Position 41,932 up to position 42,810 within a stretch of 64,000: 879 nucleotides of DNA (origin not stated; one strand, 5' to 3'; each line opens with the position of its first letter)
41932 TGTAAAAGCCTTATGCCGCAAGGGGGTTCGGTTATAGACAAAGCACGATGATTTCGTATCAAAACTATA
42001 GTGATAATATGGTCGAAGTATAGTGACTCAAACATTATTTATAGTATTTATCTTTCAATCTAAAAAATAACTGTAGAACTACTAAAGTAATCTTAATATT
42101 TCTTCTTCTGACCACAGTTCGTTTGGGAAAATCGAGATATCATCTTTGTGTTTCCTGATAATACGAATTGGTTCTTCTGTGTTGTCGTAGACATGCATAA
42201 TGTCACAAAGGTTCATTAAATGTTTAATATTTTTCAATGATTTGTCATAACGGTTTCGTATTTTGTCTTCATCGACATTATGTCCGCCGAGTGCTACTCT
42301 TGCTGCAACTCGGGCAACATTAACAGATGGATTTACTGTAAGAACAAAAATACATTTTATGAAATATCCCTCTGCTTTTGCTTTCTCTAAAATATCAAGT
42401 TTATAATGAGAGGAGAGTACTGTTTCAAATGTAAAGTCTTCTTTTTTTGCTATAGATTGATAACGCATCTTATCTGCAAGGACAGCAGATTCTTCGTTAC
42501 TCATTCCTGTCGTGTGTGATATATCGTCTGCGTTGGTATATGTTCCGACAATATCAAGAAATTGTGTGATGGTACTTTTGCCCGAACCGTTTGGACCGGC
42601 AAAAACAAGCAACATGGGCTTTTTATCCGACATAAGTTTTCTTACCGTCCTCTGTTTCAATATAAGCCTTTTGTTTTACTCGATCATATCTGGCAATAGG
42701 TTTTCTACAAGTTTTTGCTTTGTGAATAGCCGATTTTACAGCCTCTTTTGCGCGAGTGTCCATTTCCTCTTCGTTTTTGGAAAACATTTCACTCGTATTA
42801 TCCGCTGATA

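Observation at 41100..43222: Low-GC accessory islet between the esterase gene and fhs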

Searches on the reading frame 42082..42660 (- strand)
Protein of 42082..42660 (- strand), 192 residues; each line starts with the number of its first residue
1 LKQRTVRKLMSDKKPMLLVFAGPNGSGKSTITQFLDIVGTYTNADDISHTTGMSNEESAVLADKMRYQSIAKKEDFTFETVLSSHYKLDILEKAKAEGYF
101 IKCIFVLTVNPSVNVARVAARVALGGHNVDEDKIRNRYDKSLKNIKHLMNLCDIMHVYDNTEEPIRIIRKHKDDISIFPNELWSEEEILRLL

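Call 4: search_protein_families(library=pfam, proteins=[window:42082-42660:-], max_evalue=1)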
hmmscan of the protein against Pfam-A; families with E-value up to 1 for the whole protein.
window:42082-42660:- (192 aa): 17 families
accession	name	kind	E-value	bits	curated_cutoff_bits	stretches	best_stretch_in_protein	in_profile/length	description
PF06414.18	Zeta_toxin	-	1.6e-11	44.5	22.3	2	46-161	68-188/199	Zeta toxin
PF13476.12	AAA_23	-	7.7e-05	23.9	27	1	17-159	21-142/201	AAA domain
PF13304.12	AAA_21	-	0.00019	22.1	27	1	18-50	2-42/304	AAA domain, putative AbiEii toxin, Type IV TA system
PF13175.12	AAA_15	-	0.0002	21.6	32.1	1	17-108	25-92/374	AAA ATPase domain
PF13238.12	AAA_18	-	0.0013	19.6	29.4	1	20-122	3-112/128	AAA domain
PF00005.33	ABC_tran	-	0.0099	16.9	25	1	17-36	13-32/137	ABC transporter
PF19263.5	DUF5906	-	0.02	16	27.6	1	21-66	2-56/114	Family of unknown function (DUF5906)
PF13671.12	AAA_33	-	0.026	15.2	27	1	17-34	1-18/143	AAA domain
PF13555.12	AAA_29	-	0.027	14.6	27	1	18-31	25-38/61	P-loop containing region of AAA domain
PF03193.22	RsgA_GTPase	-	0.03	14.6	30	1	4-50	95-140/174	RsgA GTPase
PF12775.13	AAA_7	-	0.036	14.1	25.8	1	6-78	26-94/181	P-loop containing dynein motor region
PF03215.21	Rad17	-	0.041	14.3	23.8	1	10-57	41-89/186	Rad17 P-loop domain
PF00503.26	G-alpha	-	0.043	13.4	48.8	1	11-72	17-67/333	G-protein alpha subunit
PF00910.28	RNA_helicase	-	0.049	14.6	21.5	1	19-94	2-88/105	RNA helicase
PF02463.25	SMC_N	-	0.11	12.4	40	1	13-33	22-42/220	RecF/RecN/SMC N terminal domain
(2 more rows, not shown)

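Call 5: search_protein_families(library=padloc, proteins=[window:42082-42660:-], max_evalue=1)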
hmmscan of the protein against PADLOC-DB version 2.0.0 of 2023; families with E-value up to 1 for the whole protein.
window:42082-42660:- (192 aa): 26 families (the best 25 are shown)
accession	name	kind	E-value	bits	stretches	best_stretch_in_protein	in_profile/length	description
PDLC04176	HEC-01A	-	2.4e-07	28.4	1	8-96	16-105/371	-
PDLC04175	HEC-01A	-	1.6e-06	25.4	1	17-163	27-165/363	-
PDLC02979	AriA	-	8.6e-06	23.8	1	14-77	24-58/373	-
PDLC02981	AriAB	-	9.3e-06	22.6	1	3-38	11-46/694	-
PDLC00281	PtuA1|PtuA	-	4.9e-05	20.6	1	13-82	35-107/448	AAA ATPase domain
PDLC03878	NsnB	-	5.3e-05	21.1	1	16-93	22-98/345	-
PDLC02980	AriA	-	0.00013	20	1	18-48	2-30/304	-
PDLC04135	mad3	-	0.0002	19.1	1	17-95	24-112/374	mads_3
PDLC02913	ATPase_I-A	-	0.00075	16.7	1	4-80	63-138/508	-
PDLC00271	PtuA1|PtuA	-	0.0016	16.1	1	4-44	12-52/421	AAA ATPase domain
PDLC02335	AbiLi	-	0.0017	15.4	1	18-82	79-136/326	AbiLi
PDLC04541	PDC-M25A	-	0.0034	14.5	1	18-43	24-49/380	-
PDLC04182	HEC-01A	-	0.0037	14.3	1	6-37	20-53/406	-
PDLC00290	PtuA1|PtuA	-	0.0048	14.3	1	14-56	22-61/414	AAA ATPase domain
PDLC04897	PDC-S06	-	0.0048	13.5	1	19-52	28-58/727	-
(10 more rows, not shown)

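Call 6: search_protein_families(library=ncbifam, proteins=[window:42082-42660:-], max_evalue=1)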
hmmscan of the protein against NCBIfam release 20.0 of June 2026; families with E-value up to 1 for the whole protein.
window:42082-42660:- (192 aa): 27 families (the best 25 are shown)
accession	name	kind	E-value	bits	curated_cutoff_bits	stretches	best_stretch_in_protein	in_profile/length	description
NF047739.1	antiphage_MADS3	equivalog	0.00011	21.5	420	1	17-97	23-106/427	methylation-associated defense system AAA family ATPase MAD3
NF006746.0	PRK09270.1-5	subfamily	0.00032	19.7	250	1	5-78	11-84/210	nucleoside/nucleotide kinase family protein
TIGR00041.1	DTMP_kinase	equivalog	0.00077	19.2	83.25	1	15-68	4-53/196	dTMP kinase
TIGR03864.1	PQQ_ABC_ATP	hypoth_equivalog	0.0056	16.1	302.25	1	17-98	29-111/236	ABC transporter, ATP-binding subunit, PQQ-dependent alcohol dehydrogenase system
NF008233.0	PRK11000.1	equivalog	0.0059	15.5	568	1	17-97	31-111/369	maltose/maltodextrin ABC transporter ATP-binding protein MalK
NF040873.1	AztA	equivalog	0.011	15.4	220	1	16-35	19-38/191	zinc ABC transporter ATP-binding protein AztA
NF004018.0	PRK05480.1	equivalog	0.015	14.7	180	0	12-34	3-25/210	uridine kinase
NF041000.1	ATPase_ComGA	equivalog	0.018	14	300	1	6-31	120-144/267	competence type IV pilus ATPase ComGA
NF003013.0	PRK03846.1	subfamily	0.019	14.6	163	1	4-36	17-49/202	adenylyl-sulfate kinase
NF006744.0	PRK09270.1-3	equivalog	0.019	14.4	281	1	8-123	16-123/213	nucleoside/nucleotide kinase family protein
TIGR03263.1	guanyl_kin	equivalog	0.023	14.3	160.45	1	16-51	2-36/180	guanylate kinase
NF006743.0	PRK09270.1-2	equivalog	0.023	13.7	227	1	5-35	18-48/217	nucleoside/nucleotide kinase family protein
TIGR04520.1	ECF_ATPase_1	equivalog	0.038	13.4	315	1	18-41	31-54/269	energy-coupling factor transporter ATPase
TIGR03522.1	GldA_ABC_ATP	equivalog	0.048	13.1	402.6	1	14-48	27-58/301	gliding motility-associated ABC transporter ATP-binding subunit GldA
NF010068.0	PRK13548.1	equivalog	0.05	12.7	261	1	17-35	33-51/261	heme ABC transporter ATP-binding protein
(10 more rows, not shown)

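Call 7: search_protein_families(library=phrogs, proteins=[window:42082-42660:-], max_evalue=1)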
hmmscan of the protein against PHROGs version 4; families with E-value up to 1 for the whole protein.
window:42082-42660:- (192 aa): 15 families
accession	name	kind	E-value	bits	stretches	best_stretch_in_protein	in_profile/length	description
phrog_761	-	other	7.9e-06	26.7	1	6-35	10-39/362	thymidylate kinase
phrog_1815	-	other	0.00023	22.5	1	14-51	2-37/197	guanylate kinase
phrog_2071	-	other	0.00065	20.6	1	8-34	9-35/282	ATPase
phrog_139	-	other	0.0032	17.9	1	5-35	73-103/342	deoxynucleoside monophosphate kinase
phrog_800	-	head and packaging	0.0041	16.8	1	12-68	29-88/511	terminase small subunit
phrog_3940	-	unknown function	0.0046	16.8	1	18-85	28-98/537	-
phrog_5846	-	DNA, RNA and nucleotide metabolism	0.0082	16.4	1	5-71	27-93/380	clamp loader of DNA polymerase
phrog_8630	-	DNA, RNA and nucleotide metabolism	0.017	15.8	1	34-139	5-110/199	nucleotidase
phrog_2249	-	DNA, RNA and nucleotide metabolism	0.047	13.3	1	17-163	528-682/802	DNA primase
phrog_2392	-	moron, auxiliary metabolic gene and host takeover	0.08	12.2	1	20-35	512-527/726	ABC transporter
phrog_31701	-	unknown function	0.093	14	1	10-71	7-66/89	-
phrog_32412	-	unknown function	0.1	13.6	1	2-90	44-130/148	-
phrog_168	-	DNA, RNA and nucleotide metabolism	0.11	13.2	1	4-36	31-63/314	clamp loader of DNA polymerase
phrog_8794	-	transcription regulation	0.23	12.5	1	40-74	20-54/159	sigma factor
phrog_5257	-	unknown function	0.25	13.6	0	130-185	8-51/76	-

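Call 11: find_homologous_proteins(query=window:42082-42633:-)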
Query window:42082-42633:- (183 aa): 4392 proteins with E <= 0.001 among 5185 candidates; the best 120 are listed.
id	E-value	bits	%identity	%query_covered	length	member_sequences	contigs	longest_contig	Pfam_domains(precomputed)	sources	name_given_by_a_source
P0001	3.9e-116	403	100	100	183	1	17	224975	PF06414.19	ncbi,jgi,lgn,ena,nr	ncbi:MAG: hypothetical protein E7384_03500 [Ruminococcaceae bacterium]|nr:hypothetical protein [Osci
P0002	4.8e-98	344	85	100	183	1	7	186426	PF06414.19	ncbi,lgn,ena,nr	ncbi:MAG: zeta toxin family protein [Clostridia bacterium]|nr:zeta toxin family protein [Clostridia 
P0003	1.2e-97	343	84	100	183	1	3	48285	PF06414.19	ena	-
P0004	1.3e-97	343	85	100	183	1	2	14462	PF06414.19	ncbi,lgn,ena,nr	ncbi:MAG: zeta toxin family protein [Clostridia bacterium]|nr:zeta toxin family protein [Clostridia 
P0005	1.8e-97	342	85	100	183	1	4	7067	PF06414.19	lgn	-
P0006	2.5e-97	342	85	100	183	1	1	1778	PF06414.19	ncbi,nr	ncbi:MAG: zeta toxin family protein [Clostridia bacterium]|nr:zeta toxin family protein [Clostridia 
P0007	3.4e-97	341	85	100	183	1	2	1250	PF06414.19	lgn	-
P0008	3.4e-97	341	84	100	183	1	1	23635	PF06414.19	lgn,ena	-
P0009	3.5e-97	341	84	100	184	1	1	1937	PF06414.19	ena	-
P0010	6.3e-97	340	84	100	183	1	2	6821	PF06414.19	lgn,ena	-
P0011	2.2e-96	339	84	100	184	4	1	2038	PF06414.19,PF13238.13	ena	-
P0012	4.6e-96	338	81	100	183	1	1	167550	PF06414.19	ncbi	ncbi:MAG: zeta toxin family protein [Oscillospiraceae bacterium]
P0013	4.9e-96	338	83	100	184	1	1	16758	PF06414.19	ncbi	ncbi:MAG: zeta toxin family protein [Oscillospiraceae bacterium]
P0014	5.0e-96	337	84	100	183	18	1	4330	PF06414.19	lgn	-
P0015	5.6e-96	337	81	100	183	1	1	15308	PF06414.19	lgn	-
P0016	5.8e-96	337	84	100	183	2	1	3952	PF06414.19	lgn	-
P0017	6.3e-96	337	83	100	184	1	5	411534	PF06414.19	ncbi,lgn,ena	-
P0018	8.0e-96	337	81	100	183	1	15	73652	PF06414.19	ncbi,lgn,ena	-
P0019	1.1e-95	336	83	100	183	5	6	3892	PF06414.19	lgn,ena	-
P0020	1.7e-95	336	83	100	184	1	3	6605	PF06414.19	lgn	-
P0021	2.9e-95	335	81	100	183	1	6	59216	PF06414.19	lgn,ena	-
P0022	3.0e-95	335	83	100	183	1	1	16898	PF06414.19,PF13304.13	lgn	-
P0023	3.8e-95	335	81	100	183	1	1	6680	PF06414.19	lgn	-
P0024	4.6e-95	334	81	100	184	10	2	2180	PF06414.19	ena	-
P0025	8.2e-95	334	81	100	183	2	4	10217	PF06414.19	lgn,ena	-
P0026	1.1e-94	333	81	100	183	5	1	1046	PF06414.19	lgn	-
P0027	1.2e-94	333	82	100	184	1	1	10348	PF06414.19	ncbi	ncbi:MAG: zeta toxin family protein [Oscillospiraceae bacterium]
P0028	1.3e-94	333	81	100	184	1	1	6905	PF06414.19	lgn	-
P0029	3.0e-94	332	83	100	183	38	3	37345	PF06414.19,PF13238.13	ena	-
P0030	3.8e-94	331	81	100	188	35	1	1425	PF06414.19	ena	-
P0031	4.1e-94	331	81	100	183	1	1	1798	PF06414.19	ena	-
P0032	4.7e-94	331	80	100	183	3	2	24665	PF06414.19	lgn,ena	-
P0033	5.2e-94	331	81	100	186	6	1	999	PF06414.19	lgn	-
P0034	6.0e-94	331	80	100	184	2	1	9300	PF06414.19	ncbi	ncbi:MAG: zeta toxin family protein [Oscillospiraceae bacterium]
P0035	7.8e-94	330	82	100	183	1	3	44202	PF06414.19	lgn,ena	-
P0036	1.2e-93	330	80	100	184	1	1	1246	PF06414.19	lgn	-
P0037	2.0e-93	329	80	100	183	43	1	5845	PF06414.19,PF13304.13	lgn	-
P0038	2.2e-93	329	81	100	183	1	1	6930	PF06414.19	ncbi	-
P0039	2.4e-93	329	82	100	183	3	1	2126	PF06414.19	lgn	-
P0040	2.9e-93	328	83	100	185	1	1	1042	PF06414.19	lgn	-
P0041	2.9e-93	328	81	100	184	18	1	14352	PF06414.19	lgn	-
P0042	4.1e-93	328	81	100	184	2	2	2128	PF06414.19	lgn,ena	-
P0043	5.5e-93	328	81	100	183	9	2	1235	PF06414.19,PF13238.13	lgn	-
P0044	6.1e-93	327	83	100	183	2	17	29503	PF06414.19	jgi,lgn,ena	-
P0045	6.9e-93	327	80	100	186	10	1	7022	PF06414.19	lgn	-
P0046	7.2e-93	327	79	100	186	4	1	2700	PF06414.19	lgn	-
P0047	7.9e-93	327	80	100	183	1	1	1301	PF06414.19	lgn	-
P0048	8.2e-93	327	81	100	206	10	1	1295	PF06414.19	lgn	-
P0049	8.8e-93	327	80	100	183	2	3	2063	PF06414.19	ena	-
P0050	8.9e-93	327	79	100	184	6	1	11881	PF06414.19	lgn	-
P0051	9.0e-93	327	80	100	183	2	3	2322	PF06414.19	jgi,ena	-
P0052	1.0e-92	327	82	100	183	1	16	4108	PF06414.19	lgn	-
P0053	1.0e-92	327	80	100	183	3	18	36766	PF06414.19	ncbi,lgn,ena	-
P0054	1.3e-92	326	83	97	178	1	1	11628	PF06414.19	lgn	-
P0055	1.7e-92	326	81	100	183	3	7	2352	PF06414.19,PF13238.13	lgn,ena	-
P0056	1.9e-92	326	80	100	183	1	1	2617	PF06414.19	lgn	-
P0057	2.0e-92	326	80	100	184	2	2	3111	PF06414.19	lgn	-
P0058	2.5e-92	325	79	100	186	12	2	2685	PF06414.19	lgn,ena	-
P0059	3.2e-92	325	80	100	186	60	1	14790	PF06414.19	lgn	-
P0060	3.5e-92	325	79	100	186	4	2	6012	PF06414.19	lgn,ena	-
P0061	3.9e-92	325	78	100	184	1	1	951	PF06414.19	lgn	-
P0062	4.9e-92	324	79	100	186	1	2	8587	PF06414.19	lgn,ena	-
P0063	1.1e-91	323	80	100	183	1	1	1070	PF06414.19,PF13175.13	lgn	-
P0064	1.5e-91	323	81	100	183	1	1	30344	PF06414.19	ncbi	-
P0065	1.6e-91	323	77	100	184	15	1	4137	PF06414.19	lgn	-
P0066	2.0e-91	322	79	100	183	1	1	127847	PF06414.19,PF13175.13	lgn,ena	-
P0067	3.1e-91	322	78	100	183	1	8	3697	PF06414.19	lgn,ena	-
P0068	5.6e-91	321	78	100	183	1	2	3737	PF06414.19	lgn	-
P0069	6.0e-91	321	80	100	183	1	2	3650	PF06414.19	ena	-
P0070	8.1e-91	321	78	100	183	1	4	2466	PF06414.19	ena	-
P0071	1.5e-90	320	79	100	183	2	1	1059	PF06414.19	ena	-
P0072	2.1e-90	319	78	100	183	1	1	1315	PF06414.19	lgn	-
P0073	2.7e-90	319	79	100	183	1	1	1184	PF06414.19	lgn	-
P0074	9.4e-90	317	77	100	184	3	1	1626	PF06414.19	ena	-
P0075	1.9e-89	316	78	100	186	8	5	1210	PF06414.19,PF13476.13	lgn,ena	-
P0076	3.6e-89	315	78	100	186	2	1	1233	PF06414.19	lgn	-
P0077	3.7e-89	315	78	100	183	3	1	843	PF06414.19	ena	-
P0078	1.2e-88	313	78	100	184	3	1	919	PF06414.19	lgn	-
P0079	1.8e-88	313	77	100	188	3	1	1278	PF06414.19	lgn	-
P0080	1.9e-88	313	79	100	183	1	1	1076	PF06414.19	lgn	-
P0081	2.4e-88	313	76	100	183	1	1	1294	PF06414.19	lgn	-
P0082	3.4e-88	312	78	100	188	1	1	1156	PF06414.19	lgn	-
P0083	3.6e-88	312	75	100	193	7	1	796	PF06414.19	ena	-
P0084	4.7e-88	312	77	100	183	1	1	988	PF06414.19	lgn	-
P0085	6.2e-88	311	77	100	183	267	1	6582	PF06414.19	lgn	-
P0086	9.3e-88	311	74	100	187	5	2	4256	PF06414.19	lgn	-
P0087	1.5e-87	310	74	100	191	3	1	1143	PF06414.19,PF13238.13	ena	-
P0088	1.7e-87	310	76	100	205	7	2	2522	PF06414.19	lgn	-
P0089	2.0e-87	309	75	100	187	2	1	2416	PF06414.19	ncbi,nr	ncbi:MAG: zeta toxin family protein [Ruminococcus sp.]|nr:zeta toxin family protein [Ruminococcus sp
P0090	3.0e-87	309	74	100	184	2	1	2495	PF06414.19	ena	-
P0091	4.5e-87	308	78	100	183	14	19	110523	PF06414.19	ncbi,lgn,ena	-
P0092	6.6e-87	308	77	100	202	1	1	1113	PF06414.19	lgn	-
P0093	8.7e-87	307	75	100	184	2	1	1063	PF06414.19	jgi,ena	jgi:predicted ABC-type ATPase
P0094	1.0e-86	307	75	100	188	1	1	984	PF06414.19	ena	-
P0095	1.2e-86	307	76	100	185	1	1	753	PF06414.19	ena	-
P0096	1.3e-86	307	77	100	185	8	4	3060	PF06414.19,PF13238.13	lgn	-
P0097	1.4e-86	307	76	100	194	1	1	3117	PF06414.19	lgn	-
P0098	2.0e-86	306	77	100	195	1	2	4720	PF06414.19,PF13238.13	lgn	-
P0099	2.0e-86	306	78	96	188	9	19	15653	PF06414.19,PF13238.13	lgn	-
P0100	2.3e-86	306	78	96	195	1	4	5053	PF06414.19,PF13238.13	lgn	-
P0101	3.4e-86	305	74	100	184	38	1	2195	PF06414.19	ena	-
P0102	3.9e-86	305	75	100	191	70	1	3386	PF06414.19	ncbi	-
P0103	4.2e-86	305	74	100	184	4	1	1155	PF06414.19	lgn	-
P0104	4.3e-86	305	74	100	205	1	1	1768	PF06414.19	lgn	-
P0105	4.3e-86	305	77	100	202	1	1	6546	PF06414.19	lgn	-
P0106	4.5e-86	305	76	100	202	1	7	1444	PF06414.19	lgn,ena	-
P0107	4.5e-86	305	77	100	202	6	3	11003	PF06414.19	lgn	-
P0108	6.7e-86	305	74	100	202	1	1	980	PF06414.19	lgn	-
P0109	7.3e-86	304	78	96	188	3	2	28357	PF06414.19,PF13238.13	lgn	-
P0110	8.3e-86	304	76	100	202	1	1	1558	PF06414.19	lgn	-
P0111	1.2e-85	304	76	100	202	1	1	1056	PF06414.19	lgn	-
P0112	1.3e-85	304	74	100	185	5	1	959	PF06414.19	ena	-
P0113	1.3e-85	304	77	96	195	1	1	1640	PF06414.19,PF13238.13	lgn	-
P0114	1.4e-85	304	77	96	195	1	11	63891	PF06414.19,PF13238.13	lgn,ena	-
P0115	1.6e-85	303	76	100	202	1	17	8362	PF06414.19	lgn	-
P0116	1.6e-85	303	75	100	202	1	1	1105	PF06414.19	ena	-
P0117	2.1e-85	303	76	100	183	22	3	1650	PF06414.19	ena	-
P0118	2.2e-85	303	75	100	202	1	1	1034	PF06414.19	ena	-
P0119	2.3e-85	303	75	100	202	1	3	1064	PF06414.19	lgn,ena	-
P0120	2.5e-85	303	74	100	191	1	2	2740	PF06414.19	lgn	-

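Call 13: find_encoding_contigs(protein=P0002, flank=7000, max_places=3)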
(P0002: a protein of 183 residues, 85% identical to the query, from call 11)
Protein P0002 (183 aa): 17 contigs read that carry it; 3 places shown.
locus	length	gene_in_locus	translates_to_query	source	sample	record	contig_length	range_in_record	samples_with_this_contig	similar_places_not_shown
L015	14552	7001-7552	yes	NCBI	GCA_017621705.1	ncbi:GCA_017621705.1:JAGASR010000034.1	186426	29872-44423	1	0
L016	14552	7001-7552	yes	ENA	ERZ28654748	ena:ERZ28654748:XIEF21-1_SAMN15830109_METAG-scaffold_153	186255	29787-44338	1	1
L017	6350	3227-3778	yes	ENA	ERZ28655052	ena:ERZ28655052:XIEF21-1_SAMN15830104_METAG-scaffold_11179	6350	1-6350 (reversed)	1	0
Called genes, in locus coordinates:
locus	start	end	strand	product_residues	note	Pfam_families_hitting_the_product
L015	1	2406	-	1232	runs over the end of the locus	PF18072:FGAR-AT_linker, PF02769:AIRS_C, PF13507:GATase_5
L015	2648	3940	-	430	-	PF00919:UPF0004, PF04055:Radical_SAM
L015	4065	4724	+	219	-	PF00702:Hydrolase, PF12710:HAD, PF13419:HAD_2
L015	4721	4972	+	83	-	-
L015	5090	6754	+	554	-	PF01432:Peptidase_M3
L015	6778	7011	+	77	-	-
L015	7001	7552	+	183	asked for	PF06414:Zeta_toxin (weak)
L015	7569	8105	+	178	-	PF10050:DUF2284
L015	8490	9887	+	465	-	PF01547:SBP_bac_1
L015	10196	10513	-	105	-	PF01906:YbjQ_1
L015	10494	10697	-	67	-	-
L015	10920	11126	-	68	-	-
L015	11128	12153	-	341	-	PF01145:Band_7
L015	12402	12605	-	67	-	-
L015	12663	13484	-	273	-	PF00722:Glyco_hydro_16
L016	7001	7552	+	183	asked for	PF06414:Zeta_toxin (weak)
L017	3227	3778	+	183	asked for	PF06414:Zeta_toxin (weak)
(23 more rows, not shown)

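Call 14: find_encoding_contigs(protein=P0012, flank=7000, max_places=3)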
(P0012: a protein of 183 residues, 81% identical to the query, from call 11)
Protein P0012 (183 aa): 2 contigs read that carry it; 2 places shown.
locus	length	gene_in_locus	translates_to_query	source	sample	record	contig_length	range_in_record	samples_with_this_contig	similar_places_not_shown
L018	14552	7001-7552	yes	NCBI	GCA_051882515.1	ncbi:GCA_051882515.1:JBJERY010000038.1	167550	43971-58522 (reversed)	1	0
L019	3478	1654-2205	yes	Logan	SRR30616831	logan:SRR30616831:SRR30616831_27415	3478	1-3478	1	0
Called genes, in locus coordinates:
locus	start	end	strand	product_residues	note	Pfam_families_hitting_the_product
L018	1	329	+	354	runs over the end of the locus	PF02608:Bmp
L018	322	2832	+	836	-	PF01627:Hpt (faint), PF00512:HisKA, PF02518:HATPase_c, PF00072:Response_reg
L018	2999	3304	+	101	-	PF12840:HTH_20 (weak), PF01022:HTH_5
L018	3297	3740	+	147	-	PF09719:C_GCAxxG_C_C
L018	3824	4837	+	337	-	PF03773:ArsP_1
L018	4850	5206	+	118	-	PF13192:Thioredoxin_3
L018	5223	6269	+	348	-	PF13593:SBF_like (weak), PF01758:SBF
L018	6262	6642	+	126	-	PF01451:LMWPc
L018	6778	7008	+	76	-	-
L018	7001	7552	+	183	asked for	PF06414:Zeta_toxin (weak)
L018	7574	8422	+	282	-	PF20434:BD-FAE, PF12146:Hydrolase_4 (faint), PF07859:Abhydrolase_3, PF12697:Abhydrolase_6 (weak), PF00326:Peptidase_S9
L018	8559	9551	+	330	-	PF08433:KTI12 (faint), PF00583:Acetyltransf_1 (weak), PF13673:Acetyltransf_10 (weak), PF13508:Acetyltransf_7 (weak)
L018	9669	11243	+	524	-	PF00989:PAS (faint), PF13188:PAS_8 (faint), PF08448:PAS_4 (weak), PF00990:GGDEF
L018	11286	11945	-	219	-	PF00027:cNMP_binding, PF13545:HTH_Crp_2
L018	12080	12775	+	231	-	PF00037:Fer4 (weak), PF12797:Fer4_2 (weak), PF12837:Fer4_6, PF13237:Fer4_10 (weak), PF14697:Fer4_21, PF12838:Fer4_7, PF13187:Fer4_9 (weak), PF27217:AF_0155, +1 more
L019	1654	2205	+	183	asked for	PF06414:Zeta_toxin (weak)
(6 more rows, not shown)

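Call 15: find_encoding_contigs(protein=P0017, flank=7000, max_places=3)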
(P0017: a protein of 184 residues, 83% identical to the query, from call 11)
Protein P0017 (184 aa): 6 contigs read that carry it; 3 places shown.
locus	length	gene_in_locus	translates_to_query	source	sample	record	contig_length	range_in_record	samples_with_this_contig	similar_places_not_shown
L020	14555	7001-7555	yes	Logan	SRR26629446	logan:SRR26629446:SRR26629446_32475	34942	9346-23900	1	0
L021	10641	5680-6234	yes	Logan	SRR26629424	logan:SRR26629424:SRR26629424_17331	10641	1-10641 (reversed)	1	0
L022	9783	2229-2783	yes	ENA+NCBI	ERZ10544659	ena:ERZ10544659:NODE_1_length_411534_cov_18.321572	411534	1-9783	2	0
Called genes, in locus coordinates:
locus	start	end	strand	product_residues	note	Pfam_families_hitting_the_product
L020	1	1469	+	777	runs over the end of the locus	PF00069:Pkinase, PF07714:PK_Tyr_Ser-Thr, PF03109:ABC1 (weak), PF13855:LRR_8 (faint), PF12799:LRR_4 (weak)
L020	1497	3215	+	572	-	PF00150:Cellulase, PF01301:Glyco_hydro_35 (faint), PF13855:LRR_8 (faint), PF12799:LRR_4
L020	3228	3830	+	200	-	-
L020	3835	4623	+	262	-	-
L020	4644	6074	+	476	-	PF00089:Trypsin, PF13365:Trypsin_2, PF00498:FHA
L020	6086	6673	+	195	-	PF13672:PP2C_2 (weak)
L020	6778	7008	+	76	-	-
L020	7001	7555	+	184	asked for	PF06414:Zeta_toxin (weak)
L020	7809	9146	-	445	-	PF13173:AAA_14, PF13635:DUF4143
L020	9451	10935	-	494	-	PF04326:SLFN_AlbA_2, PF13749:HATPase_c_4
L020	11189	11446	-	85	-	PF03050:DDE_Tnp_IS66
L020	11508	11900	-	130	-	PF14567:SUKH_5 (weak), PF09346:SMI1_KNR4, PF14568:SUKH_6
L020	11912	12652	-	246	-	PF12639:Colicin-DNase, PF14414:WHH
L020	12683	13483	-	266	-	-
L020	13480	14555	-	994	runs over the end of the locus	PF01935:DUF87 (weak), PF05872:HerA_C (faint), PF10412:TrwB_AAD_bind (faint), PF19044:P-loop_TraG (weak)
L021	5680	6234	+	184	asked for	PF06414:Zeta_toxin (weak)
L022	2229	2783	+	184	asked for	PF06414:Zeta_toxin (weak)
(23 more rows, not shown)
